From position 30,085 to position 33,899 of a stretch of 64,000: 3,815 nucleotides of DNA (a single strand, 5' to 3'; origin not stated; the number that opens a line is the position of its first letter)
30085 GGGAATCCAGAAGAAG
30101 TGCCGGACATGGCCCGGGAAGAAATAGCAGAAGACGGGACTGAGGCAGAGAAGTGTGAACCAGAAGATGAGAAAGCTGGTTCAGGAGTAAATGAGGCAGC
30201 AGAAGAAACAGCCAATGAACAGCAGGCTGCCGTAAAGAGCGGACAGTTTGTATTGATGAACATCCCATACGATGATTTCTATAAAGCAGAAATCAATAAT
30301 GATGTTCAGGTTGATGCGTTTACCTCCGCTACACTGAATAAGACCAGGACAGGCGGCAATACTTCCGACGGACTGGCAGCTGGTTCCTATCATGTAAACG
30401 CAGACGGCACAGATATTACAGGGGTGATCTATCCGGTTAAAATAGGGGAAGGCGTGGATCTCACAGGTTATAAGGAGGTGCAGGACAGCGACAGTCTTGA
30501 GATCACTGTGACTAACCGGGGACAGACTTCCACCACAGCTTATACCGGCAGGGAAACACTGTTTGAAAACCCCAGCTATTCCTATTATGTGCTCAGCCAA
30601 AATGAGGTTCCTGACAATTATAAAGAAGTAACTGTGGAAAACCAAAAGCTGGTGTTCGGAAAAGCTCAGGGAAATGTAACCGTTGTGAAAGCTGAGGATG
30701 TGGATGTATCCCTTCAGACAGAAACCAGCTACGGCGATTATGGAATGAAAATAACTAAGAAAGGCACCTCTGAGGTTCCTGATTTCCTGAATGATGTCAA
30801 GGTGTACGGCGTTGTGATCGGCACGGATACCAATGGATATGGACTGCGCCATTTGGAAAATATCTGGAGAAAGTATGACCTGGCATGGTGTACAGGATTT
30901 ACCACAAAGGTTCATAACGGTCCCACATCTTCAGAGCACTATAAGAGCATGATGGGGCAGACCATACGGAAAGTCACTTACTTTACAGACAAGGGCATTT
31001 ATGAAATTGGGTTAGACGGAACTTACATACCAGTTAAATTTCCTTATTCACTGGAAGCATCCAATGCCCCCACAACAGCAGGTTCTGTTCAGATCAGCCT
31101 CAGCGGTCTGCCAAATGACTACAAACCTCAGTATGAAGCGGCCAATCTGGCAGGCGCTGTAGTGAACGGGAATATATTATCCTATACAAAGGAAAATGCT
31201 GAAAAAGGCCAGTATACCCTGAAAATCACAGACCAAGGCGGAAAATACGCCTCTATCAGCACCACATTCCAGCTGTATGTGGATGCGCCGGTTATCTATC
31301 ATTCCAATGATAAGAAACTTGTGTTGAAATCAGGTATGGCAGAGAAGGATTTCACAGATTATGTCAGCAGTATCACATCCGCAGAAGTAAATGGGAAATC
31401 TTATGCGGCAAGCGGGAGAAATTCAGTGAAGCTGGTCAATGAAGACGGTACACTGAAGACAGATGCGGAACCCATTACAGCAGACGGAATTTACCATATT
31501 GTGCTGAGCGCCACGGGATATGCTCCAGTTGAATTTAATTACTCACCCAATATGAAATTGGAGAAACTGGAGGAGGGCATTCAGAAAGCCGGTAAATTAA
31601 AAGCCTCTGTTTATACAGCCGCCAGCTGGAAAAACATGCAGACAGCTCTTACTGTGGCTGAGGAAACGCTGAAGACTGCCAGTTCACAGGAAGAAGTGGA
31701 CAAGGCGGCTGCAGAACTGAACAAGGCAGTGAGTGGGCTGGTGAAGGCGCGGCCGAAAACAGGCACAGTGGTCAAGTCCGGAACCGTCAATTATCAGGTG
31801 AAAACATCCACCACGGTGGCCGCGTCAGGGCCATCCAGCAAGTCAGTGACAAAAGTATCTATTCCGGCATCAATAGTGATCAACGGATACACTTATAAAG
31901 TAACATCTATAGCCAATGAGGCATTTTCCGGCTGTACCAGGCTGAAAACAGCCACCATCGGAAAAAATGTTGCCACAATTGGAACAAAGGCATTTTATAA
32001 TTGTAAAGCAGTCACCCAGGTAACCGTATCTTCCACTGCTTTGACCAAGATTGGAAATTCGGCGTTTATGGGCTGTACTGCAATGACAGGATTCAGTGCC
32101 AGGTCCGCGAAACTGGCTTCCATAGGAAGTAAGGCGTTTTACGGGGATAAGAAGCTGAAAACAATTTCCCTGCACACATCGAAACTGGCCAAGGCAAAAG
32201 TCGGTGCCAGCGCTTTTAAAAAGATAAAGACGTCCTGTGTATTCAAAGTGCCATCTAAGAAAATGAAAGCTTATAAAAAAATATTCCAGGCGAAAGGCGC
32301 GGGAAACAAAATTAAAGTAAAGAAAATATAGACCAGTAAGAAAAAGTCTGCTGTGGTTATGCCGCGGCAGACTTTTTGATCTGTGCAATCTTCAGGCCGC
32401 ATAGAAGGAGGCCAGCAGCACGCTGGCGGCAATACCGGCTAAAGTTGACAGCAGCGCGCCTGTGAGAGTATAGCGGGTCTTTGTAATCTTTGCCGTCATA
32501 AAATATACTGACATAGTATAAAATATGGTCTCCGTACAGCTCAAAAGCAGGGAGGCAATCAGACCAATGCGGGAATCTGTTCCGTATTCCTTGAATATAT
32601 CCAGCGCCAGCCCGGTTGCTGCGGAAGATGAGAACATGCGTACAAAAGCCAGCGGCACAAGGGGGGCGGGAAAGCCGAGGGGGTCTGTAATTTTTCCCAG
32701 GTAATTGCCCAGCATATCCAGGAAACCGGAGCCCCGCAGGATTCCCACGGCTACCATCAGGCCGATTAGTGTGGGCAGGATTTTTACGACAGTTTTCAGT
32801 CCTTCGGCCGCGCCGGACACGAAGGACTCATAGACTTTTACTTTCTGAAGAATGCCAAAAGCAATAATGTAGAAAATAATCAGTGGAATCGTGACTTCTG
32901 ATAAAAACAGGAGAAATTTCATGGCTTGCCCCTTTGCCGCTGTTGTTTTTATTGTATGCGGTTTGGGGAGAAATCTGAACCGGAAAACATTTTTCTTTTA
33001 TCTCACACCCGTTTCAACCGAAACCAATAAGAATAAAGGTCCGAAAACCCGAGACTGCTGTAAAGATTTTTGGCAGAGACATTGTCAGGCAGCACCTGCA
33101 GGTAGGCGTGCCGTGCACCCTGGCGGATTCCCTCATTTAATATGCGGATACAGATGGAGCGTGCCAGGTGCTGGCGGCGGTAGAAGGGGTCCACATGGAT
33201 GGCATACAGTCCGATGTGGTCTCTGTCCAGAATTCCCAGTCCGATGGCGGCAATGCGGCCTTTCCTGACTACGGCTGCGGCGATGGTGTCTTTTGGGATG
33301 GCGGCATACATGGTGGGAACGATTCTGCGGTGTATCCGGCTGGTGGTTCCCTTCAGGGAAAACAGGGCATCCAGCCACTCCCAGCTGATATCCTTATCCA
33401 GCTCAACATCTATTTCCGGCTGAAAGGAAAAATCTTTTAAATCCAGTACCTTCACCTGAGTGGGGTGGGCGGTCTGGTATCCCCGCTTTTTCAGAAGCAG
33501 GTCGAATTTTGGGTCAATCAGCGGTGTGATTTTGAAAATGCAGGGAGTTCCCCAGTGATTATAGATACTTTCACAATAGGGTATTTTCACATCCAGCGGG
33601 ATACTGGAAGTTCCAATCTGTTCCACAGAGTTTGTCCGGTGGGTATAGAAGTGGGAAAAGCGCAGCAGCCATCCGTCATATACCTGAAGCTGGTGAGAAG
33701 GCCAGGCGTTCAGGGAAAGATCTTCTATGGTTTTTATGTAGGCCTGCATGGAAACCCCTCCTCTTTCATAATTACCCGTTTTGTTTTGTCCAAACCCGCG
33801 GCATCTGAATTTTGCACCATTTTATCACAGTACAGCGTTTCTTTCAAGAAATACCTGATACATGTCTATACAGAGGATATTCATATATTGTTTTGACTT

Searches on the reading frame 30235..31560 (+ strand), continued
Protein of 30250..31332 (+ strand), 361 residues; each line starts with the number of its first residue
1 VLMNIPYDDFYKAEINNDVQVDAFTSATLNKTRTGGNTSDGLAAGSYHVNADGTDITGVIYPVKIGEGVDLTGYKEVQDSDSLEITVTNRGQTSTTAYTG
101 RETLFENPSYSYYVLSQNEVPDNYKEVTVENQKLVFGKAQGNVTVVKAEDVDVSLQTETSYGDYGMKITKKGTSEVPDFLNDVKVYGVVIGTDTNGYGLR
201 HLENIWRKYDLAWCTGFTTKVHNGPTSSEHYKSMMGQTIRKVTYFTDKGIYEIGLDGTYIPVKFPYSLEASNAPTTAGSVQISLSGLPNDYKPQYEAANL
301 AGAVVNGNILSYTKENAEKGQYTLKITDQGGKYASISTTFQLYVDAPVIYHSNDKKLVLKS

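Call 56: fold_search(model_id=the predicted structure, library=pdb)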
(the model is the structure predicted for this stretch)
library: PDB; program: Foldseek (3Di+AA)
matches with E <= 10: 1799; with E <= 0.001: 132
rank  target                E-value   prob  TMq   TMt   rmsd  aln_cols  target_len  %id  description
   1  5k6x_A                4.9e-07  1.00  0.17  0.19  22.6       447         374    9  Sidekick-2 immunoglobulin domains 1-4, crystal form 1 (released 2016-09-28)
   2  5k6y_A                1.0e-06  0.99  0.16  0.18  22.6       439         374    8  Sidekick-2 immunoglobulin domains 1-4, crystal form 2 (released 2016-09-28)
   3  5k6w_A                1.1e-06  0.99  0.16  0.15  23.4       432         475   10  Sidekick-1 immunoglobulin domains 1-5 (released 2016-09-28)
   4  5k6u_A                1.3e-06  1.00  0.17  0.20  22.4       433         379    9  Sidekick-1 immunoglobulin domains 1-4, crystal form 1 (released 2016-09-28)
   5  9flu_A                1.9e-06  0.99  0.15  0.19  29.4       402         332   11  CryoEM structure of the fragment-1 (3402-3733) in the grappling hook protein A (GhpA) in the bacterium Aureispira sp.  (released 2024-10-16)
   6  5xwx_A                3.0e-06  0.99  0.17  0.20  22.6       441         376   10  Crystal structure of the four N-terminal immunoglogulin domains of Sidekick-1 protein (released 2018-08-29)
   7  1o75_A                3.2e-06  1.00  0.37  0.40  11.5       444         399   10  Tp47, the 47-Kilodalton Lipoprotein of Treponema pallidum (released 2002-11-01)
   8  5o5g                  4.2e-06  0.99  0.17  0.20  27.0       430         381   10  Robo1 Ig1 to 4 crystal form 1 (released 2018-01-17)
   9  5xx0_A                4.7e-06  0.97  0.16  0.18  23.8       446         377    8  Crystal structure of the four N-terminal immunoglogulin domains of Sidekick-2 protein (released 2018-08-29)
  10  1o75_B                5.0e-06  1.00  0.36  0.39  12.3       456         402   10  Tp47, the 47-Kilodalton Lipoprotein of Treponema pallidum (released 2002-11-01)
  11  8vse_A                5.0e-06  0.98  0.16  0.18  25.2       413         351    8  Cryo-EM structure of human CD45 extracellular region in complex with adenoviral protein E3/49K (released 2024-11-06)
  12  5k70_A                5.3e-06  0.97  0.16  0.18  23.1       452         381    9  Sidekick-2 immunoglobulin domains 1-4 H18R/N22S mutant (released 2016-09-28)
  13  5k6z_B                5.3e-06  0.96  0.16  0.18  23.2       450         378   11  Sidekick chimera containing sidekick-2 immunoglobulin domains 1-2 and sidekick-1 immunoglobulin domains 3-4 (released 2016-09-28)
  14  9g8b_A                5.6e-06  0.98  0.16  0.18  29.6       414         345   10  CryoEM structure of the fragment-2 (2892-3236) in the grappling hook protein A (GhpA) in the bacterium Aureispira sp.  (released 2024-10-16)
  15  9g93_A                5.6e-06  0.97  0.17  0.14  19.6       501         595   12  CryoET structure of the in vitro grown Bacillus anthracis Sap S-layer (released 2024-12-18)
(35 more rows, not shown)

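Call 75: search_protein_families(library=pfam, proteins=[L006:12117-13397:+, L004:8549-9640:+], max_evalue=0.01)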
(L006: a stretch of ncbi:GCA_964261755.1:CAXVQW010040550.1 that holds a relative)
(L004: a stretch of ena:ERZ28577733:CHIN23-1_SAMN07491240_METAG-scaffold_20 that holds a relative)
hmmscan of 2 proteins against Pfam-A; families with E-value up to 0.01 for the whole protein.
L006:12117-13397:+ (426 aa): 4 families
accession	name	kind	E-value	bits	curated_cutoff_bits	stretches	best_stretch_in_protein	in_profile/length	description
PF14888.12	PBP-Tp47_c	-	4.1e-72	241.9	25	1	1-151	6-157/159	Penicillin-binding protein Tp47 domain C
PF02368.24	Big_2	-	1.5e-20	73.3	22.8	2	356-425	6-79/79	Bacterial Ig-like domain (group 2)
PF22359.2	Big-like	-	7.3e-09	36.2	27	1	306-351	2-47/48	Bacterial Ig-like domain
PF23486.1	Ig_TMEM132_5th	-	0.00036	21.1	28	0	384-415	88-119/137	TMEM132 fifth domain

L004:8549-9640:+ (363 aa): 0 families

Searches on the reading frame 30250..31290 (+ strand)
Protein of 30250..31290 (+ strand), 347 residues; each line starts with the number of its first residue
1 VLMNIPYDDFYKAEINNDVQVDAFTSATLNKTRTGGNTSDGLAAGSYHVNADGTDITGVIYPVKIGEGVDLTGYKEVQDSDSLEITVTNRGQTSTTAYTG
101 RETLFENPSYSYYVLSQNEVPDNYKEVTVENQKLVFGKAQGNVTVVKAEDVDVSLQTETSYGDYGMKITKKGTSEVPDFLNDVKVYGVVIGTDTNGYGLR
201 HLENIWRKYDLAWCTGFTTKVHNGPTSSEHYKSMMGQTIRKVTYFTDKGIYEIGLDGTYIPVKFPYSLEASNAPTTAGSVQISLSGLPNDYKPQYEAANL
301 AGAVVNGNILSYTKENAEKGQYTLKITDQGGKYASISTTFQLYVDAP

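Call 76: search_protein_representatives(alignment_id=A3)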
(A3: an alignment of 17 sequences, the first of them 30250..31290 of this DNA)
Query: 17 sequences, 343 profile positions. Proteins with E-value up to 0.001 (for the whole library): 1067; up to 1e-10: 866; up to 1e-30: 513. The best 150 are listed.
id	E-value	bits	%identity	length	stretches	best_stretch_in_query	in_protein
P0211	0.0e+00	1432.9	-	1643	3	2-343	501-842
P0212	0.0e+00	1114.7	-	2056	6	2-341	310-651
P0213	0.0e+00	1054.0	-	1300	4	2-330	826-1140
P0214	0.0e+00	1027.3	-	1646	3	2-342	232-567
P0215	9.8e-290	975.5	-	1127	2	2-342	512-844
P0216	1.9e-289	974.5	-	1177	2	2-343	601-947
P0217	9.8e-287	965.6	-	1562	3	2-342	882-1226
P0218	2.5e-286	964.3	-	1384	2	2-343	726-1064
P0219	1.4e-284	958.6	-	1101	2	3-341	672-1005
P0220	1.7e-276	931.9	-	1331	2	2-343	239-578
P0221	9.0e-272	916.4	-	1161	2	2-343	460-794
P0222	1.7e-267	902.4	-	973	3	2-338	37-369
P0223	1.0e-263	889.9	-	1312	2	2-343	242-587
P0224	2.4e-256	865.7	-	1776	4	2-341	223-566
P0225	1.9e-255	862.8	-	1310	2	2-343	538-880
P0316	7.7e-136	469.5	-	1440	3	2-329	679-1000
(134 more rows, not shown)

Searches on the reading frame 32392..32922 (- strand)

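Call 3: search_protein_families(library=pfam, proteins=[window:32392-32922:-], max_evalue=0.01)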
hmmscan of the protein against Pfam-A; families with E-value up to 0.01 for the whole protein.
window:32392-32922:- (176 aa): 1 family
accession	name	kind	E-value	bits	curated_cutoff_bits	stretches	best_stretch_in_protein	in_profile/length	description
PF07670.19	Gate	-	3.8e-13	50.2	29.6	1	45-145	1-102/104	Nucleoside recognition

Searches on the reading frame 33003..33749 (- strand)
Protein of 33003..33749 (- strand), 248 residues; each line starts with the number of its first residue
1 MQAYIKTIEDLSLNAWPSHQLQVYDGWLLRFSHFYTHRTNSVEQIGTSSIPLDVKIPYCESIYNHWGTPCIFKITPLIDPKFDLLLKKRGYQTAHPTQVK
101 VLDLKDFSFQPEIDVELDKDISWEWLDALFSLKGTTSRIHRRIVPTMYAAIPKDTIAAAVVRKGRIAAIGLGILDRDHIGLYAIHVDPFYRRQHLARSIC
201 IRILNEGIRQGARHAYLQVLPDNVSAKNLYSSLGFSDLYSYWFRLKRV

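Call 3: search_protein_families(library=pfam, proteins=[window:33003-33749:-], max_evalue=0.01)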
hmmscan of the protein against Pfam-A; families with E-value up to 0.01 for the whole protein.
window:33003-33749:- (248 aa): 6 families
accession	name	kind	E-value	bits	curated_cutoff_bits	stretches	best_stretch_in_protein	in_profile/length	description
PF24553.2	Rv0428c_C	-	3.3e-21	76.4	27.2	1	4-237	3-217/224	Probable histone acetyltransferase Rv0428c C-terminal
PF00583.31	Acetyltransf_1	-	5.1e-10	40.1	20.7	1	157-235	36-116/116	Acetyltransferase (GNAT) family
PF08445.16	FR47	-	5.9e-06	26.6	22.1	1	171-242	14-85/86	FR47-like protein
PF13508.13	Acetyltransf_7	-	1.6e-05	25.6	27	1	161-236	10-83/84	Acetyltransferase (GNAT) domain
PF13673.13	Acetyltransf_10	-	0.00033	21.1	23.6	1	162-238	38-110/128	Acetyltransferase (GNAT) domain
PF13480.13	Acetyltransf_6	-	0.0044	17.6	22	1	138-214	53-131/143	Acetyltransferase (GNAT) domain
